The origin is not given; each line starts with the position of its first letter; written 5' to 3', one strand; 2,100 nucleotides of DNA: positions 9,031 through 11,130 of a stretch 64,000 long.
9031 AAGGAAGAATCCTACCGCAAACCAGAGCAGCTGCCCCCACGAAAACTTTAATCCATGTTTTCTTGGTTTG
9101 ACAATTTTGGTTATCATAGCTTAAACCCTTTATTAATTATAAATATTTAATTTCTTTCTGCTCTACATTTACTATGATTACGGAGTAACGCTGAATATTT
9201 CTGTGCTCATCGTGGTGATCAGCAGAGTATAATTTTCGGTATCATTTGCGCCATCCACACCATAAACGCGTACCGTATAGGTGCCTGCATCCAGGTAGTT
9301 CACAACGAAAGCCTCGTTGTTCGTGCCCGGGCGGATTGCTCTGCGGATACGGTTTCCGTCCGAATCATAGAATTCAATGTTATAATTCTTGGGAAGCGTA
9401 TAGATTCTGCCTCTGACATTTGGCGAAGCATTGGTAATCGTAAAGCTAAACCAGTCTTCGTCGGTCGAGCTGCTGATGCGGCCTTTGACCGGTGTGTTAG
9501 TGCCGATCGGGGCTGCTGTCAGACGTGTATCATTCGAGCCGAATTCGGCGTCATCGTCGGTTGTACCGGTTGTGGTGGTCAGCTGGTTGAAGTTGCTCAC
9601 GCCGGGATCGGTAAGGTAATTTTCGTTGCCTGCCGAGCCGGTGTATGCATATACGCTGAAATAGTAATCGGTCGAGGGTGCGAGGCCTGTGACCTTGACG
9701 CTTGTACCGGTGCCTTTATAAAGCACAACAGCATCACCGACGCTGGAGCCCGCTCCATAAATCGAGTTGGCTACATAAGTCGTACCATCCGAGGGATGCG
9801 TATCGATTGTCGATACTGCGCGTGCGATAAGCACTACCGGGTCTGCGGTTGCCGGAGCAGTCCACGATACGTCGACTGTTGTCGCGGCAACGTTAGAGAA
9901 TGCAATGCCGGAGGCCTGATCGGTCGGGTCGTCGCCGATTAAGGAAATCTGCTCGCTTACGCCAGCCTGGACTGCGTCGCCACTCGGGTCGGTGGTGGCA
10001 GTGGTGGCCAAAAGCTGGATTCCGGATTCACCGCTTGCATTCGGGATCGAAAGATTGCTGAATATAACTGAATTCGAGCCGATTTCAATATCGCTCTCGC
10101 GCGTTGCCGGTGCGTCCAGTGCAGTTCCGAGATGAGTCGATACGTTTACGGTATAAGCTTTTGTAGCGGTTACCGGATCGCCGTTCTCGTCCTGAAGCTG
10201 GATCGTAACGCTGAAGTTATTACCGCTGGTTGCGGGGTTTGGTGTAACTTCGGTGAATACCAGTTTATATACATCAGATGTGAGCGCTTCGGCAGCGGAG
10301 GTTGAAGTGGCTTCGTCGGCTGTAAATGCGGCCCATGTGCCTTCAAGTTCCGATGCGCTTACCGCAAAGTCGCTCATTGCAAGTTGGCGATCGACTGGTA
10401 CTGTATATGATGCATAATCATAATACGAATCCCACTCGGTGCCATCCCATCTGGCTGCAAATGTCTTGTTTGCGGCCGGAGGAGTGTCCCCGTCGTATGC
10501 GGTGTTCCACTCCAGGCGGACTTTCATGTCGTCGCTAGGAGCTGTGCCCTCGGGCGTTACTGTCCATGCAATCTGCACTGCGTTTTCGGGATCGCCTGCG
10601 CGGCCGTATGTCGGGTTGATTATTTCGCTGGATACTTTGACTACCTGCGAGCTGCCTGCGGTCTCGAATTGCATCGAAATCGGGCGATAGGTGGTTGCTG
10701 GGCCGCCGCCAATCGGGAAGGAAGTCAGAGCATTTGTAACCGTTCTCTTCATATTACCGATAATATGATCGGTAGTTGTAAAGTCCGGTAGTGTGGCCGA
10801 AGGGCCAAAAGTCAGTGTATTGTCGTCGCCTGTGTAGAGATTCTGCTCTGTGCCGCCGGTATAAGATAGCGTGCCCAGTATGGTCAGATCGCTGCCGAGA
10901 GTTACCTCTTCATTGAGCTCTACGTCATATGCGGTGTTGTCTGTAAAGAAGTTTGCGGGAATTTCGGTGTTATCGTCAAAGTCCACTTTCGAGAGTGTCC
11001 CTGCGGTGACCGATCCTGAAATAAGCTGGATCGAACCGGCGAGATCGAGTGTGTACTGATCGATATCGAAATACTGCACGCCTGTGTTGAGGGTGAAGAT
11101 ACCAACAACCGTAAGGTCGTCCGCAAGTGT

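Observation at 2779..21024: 18-kb block of three consecutive giant surface-protein genes (paralogous LamG/dockerin/T9SS giants flanking a beta-helix/FN3/PPC protein)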

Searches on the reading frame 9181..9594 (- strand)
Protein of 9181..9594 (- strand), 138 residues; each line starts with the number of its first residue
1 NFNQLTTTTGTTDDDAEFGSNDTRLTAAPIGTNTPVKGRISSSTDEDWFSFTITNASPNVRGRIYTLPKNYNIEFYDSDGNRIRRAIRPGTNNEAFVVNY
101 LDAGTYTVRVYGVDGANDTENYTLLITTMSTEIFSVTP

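Call 25: search_protein_families(library=pfam, proteins=[window:9181-9594:-], max_evalue=1)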
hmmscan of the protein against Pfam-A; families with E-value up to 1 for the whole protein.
window:9181-9594:- (138 aa): 8 families
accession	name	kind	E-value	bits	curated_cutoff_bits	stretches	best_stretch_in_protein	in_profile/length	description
PF04151.21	PPC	-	2.3e-05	25.6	25.9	1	45-112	1-70/70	Bacterial pre-peptidase C-terminal domain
PF18962.6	Por_Secre_tail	-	0.015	16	27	1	69-111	20-63/75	Secretion system C-terminal sorting domain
PF07495.19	Y_Y_Y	-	0.025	14.9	26.6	1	90-123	25-59/65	Y_Y_Y domain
PF00041.27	fn3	-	0.039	14.6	25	1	57-118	22-74/84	Fibronectin type III domain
PF00801.26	PKD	-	0.05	14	23.5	1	89-120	38-73/80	PKD domain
PF10614.14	CsgF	-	0.11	13.1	25.8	1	91-131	83-123/132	Type VIII secretion system (T8SS), CsgF protein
PF22959.3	Ig_NUP210_15th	-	0.11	12.5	27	0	87-116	63-92/102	NUP210 Ig-like domain 15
PF03510.20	Peptidase_C24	-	0.13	13.2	25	1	9-65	32-88/105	2C endopeptidase (C24) cysteine protease family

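Call 66: search_solved_structures(query=A8, max_evalue=1, show_alignments=1)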
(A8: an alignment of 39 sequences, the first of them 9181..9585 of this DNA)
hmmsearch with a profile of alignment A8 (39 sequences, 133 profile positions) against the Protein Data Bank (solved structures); distinct sequences matched with E-value up to 1: 23.
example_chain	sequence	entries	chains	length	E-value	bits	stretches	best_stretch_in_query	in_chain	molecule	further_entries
3jqw_A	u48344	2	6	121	9.1e-06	28.4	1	14-122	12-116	ColH protein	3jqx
5iku_A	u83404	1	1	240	3.2e-05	26.7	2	8-127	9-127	Collagenase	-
9lqj_A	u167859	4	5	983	0.0011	21.7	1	14-122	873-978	Collagenase ColH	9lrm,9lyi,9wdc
9lrk_A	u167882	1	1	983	0.0011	21.7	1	14-122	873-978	Collagenase ColH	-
4hpk_B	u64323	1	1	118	0.0066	19.2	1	11-122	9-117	Collagenase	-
1nqj_A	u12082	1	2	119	0.0067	19.1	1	10-122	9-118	class 1 collagenase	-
1nqd_A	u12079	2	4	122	0.007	19.1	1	10-122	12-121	class 1 collagenase | Collagenase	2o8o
4hpk_A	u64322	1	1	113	0.0088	18.8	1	13-122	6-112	Collagenase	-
6e57_A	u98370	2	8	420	0.012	18.4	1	45-107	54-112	surface glycan binding protein B | Mixed-linkage glucan utilization locus (MLGUL) SGBP-B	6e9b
5sv5_A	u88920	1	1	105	0.013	18.2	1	16-121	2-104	Microbial collagenase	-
8glk_D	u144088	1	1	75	0.024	17.4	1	51-108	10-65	Endonuclease I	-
4ak1_A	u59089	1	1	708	0.11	15.3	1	93-124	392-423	BT_4661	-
3afg_A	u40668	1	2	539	0.19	14.4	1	61-123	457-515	Subtilisin-like serine protease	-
9ues_B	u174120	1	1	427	0.23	14.2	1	60-123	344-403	Subtilisin-like serine protease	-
7ao2_A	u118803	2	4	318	0.58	12.9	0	6-50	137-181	Cyclooctat-9-en-7-ol synthase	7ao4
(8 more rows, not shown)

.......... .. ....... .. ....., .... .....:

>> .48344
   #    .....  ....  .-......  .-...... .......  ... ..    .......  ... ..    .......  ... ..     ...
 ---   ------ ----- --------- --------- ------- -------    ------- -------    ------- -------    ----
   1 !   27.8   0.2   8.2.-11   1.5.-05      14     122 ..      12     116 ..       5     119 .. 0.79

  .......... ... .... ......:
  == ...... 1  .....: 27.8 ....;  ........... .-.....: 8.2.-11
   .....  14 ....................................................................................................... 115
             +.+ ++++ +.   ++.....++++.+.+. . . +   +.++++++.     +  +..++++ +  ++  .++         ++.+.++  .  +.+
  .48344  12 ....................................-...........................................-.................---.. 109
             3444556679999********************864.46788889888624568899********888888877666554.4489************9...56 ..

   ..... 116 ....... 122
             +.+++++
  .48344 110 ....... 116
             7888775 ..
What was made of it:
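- The PPC domain is homologous to the ColH and ColG collagen-binding domains (call 66).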

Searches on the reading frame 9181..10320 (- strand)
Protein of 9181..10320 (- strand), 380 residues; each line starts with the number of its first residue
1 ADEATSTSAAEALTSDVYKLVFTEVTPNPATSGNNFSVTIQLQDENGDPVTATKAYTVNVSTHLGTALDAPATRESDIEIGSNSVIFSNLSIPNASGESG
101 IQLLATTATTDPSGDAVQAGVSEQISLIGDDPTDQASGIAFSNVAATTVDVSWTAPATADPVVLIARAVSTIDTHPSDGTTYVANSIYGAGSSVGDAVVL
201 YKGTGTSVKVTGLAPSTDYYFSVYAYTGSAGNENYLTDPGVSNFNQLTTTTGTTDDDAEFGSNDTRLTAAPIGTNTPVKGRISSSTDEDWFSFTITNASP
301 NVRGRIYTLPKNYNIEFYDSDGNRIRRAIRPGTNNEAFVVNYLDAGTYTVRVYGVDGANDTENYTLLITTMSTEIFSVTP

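Call 52: find_homologous_proteins(query=A6, max_evalue=0.00001)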
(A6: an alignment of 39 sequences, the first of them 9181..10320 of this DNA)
Query A6 (39 sequences) (380 aa, profile of the alignment): 4 proteins with E <= 0.00001 among 8000 candidates.
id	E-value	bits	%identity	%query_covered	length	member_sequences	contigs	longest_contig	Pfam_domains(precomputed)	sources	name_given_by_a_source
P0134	3.8e-140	486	48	100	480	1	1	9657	PF00041.28,PF16656.12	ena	-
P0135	6.1e-119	416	47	100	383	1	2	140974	PF00041.28,PF16656.12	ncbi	ncbi:MAG: hypothetical protein ACLFQU_02175, partial [Candidatus Kapaibacterium sp.]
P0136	1.2e-28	119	39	27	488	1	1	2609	PF05572.20,PF25059.2,PF04151.22,PF18962.8,PF00041.28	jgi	jgi:hypothetical protein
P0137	3.4e-16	78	37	30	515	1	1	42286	-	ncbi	-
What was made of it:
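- Tried and rejected: FN3 words swamped the candidate list (call 52), so it gave no deeper alignment for M.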

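Call 58: search_protein_families(library=pfam, alignment_id=A6, max_evalue=0.01)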
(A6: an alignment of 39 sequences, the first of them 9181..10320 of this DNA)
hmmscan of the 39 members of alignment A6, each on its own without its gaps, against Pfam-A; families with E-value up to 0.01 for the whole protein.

A. member 1, window:9181-10320:- (380 aa): 5 families
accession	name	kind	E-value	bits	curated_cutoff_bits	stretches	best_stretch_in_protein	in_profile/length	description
PF00041.27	fn3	-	4.2e-09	36.9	25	1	137-229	4-72/84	Fibronectin type III domain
PF16656.11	Pur_ac_phosph_N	-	3.4e-08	34.4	30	1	139-227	6-82/93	Purple acid Phosphatase, N-terminal domain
PF04151.21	PPC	-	0.00017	22.8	25.9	1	287-354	1-70/70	Bacterial pre-peptidase C-terminal domain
PF10179.15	NDNF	-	0.0042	17.6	27.3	0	199-231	82-114/127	Neuron-derived neurotrophic factor, first Fn(III) domain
PF18962.6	Por_Secre_tail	-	0.0093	16.7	27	0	311-353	20-63/75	Secretion system C-terminal sorting domain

B. families by the number of members that match (of 39 scanned): 17 families
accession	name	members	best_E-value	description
PF00041.27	fn3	30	3.9e-12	Fibronectin type III domain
PF16656.11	Pur_ac_phosph_N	28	1.1e-13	Purple acid Phosphatase, N-terminal domain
PF18962.6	Por_Secre_tail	19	5.4e-06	Secretion system C-terminal sorting domain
PF04151.21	PPC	15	5e-10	Bacterial pre-peptidase C-terminal domain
PF10179.15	NDNF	12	3.3e-10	Neuron-derived neurotrophic factor, first Fn(III) domain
PF24170.1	Fn3-II_PB4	5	0.00087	Straight fiber protein PB4 second Fn3-like domain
PF13860.13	FlgD_ig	3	0.00076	FlgD Ig-like domain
PF17802.7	SpaA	2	0.0021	Prealbumin-like fold domain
PF07495.19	Y_Y_Y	2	0.0024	Y_Y_Y domain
PF23759.1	GBD_T9SS_assoc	2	0.0049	Galactose binding domain-like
PF24942.1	Fn3_Dep-1_1st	1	0.0034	Dep-1 first Fn3-like domain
PF24547.1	DUF7601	1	0.0035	Domain of unknown function (DUF7601)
PF13800.11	Sigma_reg_N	1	0.0039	Sigma factor regulator N-terminal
PF14900.11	DUF4493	1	0.0042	Domain of unknown function (DUF4493)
PF16974.11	NAR2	1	0.0043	High-affinity nitrate transporter accessory, Ig-like domain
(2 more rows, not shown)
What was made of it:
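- On PPC / collagenase collagen-binding domain (M C-terminus): At family level 15 of 39 members match (best E 5e-10; call 58), and the profile matches ColH 3jqw at E 9e-6 over the full length (call 66).
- Checked: It is clear at family level (15 of 39 members, best E 5e-10; profile against ColH collagen-binding domain, E 9e-6; calls 25, 58, 66).
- Tried and rejected: The idea that M's last domain is a divergent type-A CTD was considered, because 19 of 39 members give weak PF18962 hits (call 58).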

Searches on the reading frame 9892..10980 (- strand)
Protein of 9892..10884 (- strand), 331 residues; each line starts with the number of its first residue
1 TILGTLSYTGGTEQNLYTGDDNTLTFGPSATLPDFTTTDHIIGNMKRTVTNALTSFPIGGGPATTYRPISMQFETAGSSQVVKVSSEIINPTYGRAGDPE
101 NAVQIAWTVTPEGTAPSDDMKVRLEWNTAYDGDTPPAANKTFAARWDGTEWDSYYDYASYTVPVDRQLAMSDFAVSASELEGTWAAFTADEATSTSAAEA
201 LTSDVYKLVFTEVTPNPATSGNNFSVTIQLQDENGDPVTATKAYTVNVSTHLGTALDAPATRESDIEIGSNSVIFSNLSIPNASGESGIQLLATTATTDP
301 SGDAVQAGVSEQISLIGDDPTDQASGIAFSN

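Call 25: search_protein_families(library=pfam, proteins=[window:9892-10884:-], max_evalue=1)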
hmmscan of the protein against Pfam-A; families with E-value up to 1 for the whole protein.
window:9892-10884:- (331 aa): 3 families
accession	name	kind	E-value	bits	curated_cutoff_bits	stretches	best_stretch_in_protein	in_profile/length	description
PF19076.6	CshA_repeat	-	0.046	14.8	27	1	214-246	71-101/103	Surface adhesin CshA repetitive domain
PF24547.1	DUF7601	-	0.055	14.5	27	1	212-251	8-47/116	Domain of unknown function (DUF7601)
PF16627.10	BRX_assoc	-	0.2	12.4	27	1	248-279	11-42/70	Unstructured region between BRX_N and BRX domain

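Call 99: search_solved_structures(query=A10, max_evalue=1, show_alignments=1)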
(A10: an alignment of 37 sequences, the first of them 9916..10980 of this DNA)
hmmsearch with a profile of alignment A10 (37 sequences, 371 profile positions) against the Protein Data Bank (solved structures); distinct sequences matched with E-value up to 1: 2.
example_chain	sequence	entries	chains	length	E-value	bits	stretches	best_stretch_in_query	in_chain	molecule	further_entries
6szc_A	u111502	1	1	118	0.02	17.4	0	124-158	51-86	Surface-associated protein CshA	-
7awy_A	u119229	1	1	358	0.18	14.3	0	125-153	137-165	Scone-R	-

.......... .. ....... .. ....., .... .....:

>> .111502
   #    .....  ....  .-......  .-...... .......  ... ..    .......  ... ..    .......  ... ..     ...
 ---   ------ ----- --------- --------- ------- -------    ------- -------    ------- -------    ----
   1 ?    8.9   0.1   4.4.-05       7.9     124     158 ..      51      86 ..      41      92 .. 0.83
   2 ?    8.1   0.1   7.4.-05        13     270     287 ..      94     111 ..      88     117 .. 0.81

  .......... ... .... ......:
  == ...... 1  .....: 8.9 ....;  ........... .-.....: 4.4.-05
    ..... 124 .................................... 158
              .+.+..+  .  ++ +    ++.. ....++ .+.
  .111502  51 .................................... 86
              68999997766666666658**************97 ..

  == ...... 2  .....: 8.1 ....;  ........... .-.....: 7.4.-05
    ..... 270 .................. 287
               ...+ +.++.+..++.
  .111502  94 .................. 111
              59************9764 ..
